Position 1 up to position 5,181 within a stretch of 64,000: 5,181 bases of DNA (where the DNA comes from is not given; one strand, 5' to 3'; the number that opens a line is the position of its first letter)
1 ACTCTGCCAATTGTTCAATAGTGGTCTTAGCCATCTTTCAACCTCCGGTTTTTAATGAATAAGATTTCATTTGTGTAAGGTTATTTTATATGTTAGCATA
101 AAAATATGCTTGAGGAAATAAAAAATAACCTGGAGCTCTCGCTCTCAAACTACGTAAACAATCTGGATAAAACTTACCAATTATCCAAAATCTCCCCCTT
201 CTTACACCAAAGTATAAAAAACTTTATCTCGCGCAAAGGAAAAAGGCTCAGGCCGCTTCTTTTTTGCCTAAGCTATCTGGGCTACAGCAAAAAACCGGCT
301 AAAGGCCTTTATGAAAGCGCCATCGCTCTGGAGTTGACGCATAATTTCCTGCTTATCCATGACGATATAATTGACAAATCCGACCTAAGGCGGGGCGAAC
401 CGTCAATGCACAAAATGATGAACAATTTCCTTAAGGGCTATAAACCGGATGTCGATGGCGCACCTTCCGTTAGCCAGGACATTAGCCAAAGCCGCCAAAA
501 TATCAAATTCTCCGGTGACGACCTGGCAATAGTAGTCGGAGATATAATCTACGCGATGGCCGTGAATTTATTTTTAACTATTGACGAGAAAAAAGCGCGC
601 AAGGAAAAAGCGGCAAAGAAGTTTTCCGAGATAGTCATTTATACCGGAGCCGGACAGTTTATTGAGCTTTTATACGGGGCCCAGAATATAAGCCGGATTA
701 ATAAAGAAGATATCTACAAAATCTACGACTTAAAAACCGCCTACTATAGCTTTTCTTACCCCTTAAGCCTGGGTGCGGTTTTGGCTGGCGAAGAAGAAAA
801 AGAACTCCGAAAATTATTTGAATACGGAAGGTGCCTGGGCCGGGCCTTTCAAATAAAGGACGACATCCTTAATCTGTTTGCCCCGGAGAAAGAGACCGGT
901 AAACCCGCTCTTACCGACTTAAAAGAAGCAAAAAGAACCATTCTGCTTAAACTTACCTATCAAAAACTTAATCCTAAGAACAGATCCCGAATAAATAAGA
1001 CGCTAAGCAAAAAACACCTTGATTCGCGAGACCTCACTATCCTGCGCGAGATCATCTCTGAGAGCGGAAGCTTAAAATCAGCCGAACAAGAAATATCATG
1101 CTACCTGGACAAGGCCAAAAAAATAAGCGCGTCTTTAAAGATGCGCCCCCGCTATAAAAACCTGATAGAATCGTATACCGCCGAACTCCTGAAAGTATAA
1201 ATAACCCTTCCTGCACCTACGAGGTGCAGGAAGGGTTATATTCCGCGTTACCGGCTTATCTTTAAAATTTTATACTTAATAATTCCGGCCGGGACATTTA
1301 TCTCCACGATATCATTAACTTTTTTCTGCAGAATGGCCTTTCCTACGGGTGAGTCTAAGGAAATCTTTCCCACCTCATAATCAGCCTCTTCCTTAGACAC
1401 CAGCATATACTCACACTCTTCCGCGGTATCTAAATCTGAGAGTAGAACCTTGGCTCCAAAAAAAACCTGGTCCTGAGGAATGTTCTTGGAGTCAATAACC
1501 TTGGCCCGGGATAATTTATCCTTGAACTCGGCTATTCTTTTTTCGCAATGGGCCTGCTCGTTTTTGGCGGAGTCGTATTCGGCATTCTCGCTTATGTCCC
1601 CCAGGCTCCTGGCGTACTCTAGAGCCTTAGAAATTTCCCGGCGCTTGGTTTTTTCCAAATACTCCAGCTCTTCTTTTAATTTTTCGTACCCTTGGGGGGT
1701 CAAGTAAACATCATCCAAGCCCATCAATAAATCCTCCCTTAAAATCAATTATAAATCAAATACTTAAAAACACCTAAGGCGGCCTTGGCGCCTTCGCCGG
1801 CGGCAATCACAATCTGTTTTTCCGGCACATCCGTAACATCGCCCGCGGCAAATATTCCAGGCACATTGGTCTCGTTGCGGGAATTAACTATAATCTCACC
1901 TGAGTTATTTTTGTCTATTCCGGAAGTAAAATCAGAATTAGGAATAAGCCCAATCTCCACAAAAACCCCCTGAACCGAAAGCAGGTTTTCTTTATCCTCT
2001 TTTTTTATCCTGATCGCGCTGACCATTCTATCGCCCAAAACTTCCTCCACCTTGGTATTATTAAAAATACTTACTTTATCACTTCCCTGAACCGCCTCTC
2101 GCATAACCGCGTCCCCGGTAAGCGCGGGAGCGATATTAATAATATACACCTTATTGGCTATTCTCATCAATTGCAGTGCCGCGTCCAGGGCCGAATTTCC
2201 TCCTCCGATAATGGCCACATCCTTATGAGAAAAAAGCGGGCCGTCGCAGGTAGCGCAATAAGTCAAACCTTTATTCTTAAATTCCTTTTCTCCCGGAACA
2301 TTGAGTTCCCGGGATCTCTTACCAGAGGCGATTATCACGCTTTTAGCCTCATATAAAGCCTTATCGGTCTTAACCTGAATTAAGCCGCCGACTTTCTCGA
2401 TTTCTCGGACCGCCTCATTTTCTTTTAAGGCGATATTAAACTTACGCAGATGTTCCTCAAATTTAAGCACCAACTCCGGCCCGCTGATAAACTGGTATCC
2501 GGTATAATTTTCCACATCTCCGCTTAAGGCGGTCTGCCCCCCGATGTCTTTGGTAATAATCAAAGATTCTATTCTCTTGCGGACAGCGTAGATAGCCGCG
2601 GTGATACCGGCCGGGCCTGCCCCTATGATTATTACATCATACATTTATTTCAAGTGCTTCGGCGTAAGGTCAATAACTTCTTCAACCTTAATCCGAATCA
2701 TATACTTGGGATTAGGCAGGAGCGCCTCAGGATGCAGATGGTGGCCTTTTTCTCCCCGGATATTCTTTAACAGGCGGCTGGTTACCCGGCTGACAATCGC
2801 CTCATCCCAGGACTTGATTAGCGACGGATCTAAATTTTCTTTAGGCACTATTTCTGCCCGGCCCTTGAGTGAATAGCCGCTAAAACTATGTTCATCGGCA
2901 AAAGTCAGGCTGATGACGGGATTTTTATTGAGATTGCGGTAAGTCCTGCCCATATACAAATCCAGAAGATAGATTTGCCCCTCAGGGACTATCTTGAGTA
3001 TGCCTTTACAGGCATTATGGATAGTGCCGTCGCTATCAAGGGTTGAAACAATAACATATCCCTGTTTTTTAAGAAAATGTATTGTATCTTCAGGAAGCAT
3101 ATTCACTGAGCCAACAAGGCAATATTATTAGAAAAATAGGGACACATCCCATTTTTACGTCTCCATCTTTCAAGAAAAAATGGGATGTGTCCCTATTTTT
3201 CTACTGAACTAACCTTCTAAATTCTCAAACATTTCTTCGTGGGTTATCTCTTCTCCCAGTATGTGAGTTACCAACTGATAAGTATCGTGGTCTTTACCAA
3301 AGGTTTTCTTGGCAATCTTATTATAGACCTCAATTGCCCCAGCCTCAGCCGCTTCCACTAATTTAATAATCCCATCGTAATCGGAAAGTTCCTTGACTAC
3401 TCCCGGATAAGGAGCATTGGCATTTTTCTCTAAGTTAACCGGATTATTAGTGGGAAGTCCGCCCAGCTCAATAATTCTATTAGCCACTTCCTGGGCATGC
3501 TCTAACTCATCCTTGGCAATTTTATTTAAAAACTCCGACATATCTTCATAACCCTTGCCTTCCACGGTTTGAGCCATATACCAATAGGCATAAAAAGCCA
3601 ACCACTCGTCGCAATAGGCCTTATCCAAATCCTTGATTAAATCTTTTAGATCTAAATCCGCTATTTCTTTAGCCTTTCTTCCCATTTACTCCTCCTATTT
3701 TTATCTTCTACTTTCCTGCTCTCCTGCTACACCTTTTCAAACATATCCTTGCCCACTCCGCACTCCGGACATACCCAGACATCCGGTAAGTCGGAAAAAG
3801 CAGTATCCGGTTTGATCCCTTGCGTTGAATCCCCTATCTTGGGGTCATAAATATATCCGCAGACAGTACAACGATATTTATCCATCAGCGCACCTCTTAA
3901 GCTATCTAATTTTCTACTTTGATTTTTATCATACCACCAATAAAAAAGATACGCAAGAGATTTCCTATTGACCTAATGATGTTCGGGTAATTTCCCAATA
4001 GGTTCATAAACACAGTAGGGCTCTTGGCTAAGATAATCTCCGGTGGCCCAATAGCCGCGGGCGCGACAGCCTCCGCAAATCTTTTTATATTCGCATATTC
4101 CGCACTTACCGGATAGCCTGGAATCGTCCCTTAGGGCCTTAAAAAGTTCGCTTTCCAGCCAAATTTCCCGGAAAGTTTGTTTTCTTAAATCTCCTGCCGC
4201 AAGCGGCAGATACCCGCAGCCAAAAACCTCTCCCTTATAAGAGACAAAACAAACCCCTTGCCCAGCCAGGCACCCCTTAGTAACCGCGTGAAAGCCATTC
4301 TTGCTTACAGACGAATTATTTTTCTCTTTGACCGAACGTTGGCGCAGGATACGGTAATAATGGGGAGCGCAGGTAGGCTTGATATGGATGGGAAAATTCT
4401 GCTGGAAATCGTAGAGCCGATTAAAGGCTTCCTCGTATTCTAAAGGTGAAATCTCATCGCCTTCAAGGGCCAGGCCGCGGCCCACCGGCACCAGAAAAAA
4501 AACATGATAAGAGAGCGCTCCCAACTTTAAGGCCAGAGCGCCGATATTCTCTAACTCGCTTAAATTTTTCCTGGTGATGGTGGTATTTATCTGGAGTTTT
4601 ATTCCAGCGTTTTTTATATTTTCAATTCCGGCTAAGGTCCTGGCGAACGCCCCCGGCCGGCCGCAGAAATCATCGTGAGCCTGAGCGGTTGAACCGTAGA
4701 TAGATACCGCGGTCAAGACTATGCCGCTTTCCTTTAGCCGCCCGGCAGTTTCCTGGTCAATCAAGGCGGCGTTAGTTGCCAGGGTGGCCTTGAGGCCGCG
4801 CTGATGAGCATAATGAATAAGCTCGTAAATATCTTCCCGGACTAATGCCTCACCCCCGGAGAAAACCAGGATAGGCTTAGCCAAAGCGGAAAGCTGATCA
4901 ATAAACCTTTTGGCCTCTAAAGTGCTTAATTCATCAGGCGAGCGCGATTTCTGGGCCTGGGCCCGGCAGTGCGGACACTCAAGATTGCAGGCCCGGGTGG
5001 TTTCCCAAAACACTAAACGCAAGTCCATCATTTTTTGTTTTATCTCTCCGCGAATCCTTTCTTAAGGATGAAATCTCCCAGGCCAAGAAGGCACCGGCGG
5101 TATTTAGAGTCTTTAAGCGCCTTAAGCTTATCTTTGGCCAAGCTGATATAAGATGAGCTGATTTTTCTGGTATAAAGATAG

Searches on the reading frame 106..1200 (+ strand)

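Call 85: search_protein_families(library=pfam, proteins=[window:106-1200:+], max_evalue=0.00001)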
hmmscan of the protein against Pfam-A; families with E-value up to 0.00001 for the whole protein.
window:106-1200:+ (364 aa): 1 family
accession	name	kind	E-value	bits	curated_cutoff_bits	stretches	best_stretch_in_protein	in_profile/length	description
PF00348.22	polyprenyl_synt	-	4.3e-54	183.8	27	1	32-310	3-244/251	Polyprenyl synthetase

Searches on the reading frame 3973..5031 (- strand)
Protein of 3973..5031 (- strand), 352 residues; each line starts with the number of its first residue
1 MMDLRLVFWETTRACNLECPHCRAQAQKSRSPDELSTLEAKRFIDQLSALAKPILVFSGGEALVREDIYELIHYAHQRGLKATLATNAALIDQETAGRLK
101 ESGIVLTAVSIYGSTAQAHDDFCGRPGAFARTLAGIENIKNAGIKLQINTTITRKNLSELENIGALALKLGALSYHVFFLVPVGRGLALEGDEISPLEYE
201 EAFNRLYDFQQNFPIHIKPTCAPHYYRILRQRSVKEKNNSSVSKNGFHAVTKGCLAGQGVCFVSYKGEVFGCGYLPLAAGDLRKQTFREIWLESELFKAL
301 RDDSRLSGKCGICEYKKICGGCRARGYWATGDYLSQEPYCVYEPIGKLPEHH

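Call 85: search_protein_families(library=pfam, proteins=[window:3973-5031:-], max_evalue=0.00001)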
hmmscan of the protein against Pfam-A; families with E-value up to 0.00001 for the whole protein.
window:3973-5031:- (352 aa): 3 families
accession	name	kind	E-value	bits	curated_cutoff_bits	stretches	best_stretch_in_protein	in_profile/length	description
PF04055.27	Radical_SAM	-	9.6e-20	71.8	29.5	1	10-163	2-162/166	Radical SAM superfamily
PF13186.11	SPASM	-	1.1e-07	32.4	21.5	1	254-313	1-66/67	Iron-sulfur cluster-binding domain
PF13353.11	Fer4_12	-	3.1e-06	28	22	1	5-93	7-96/137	4Fe-4S single cluster domain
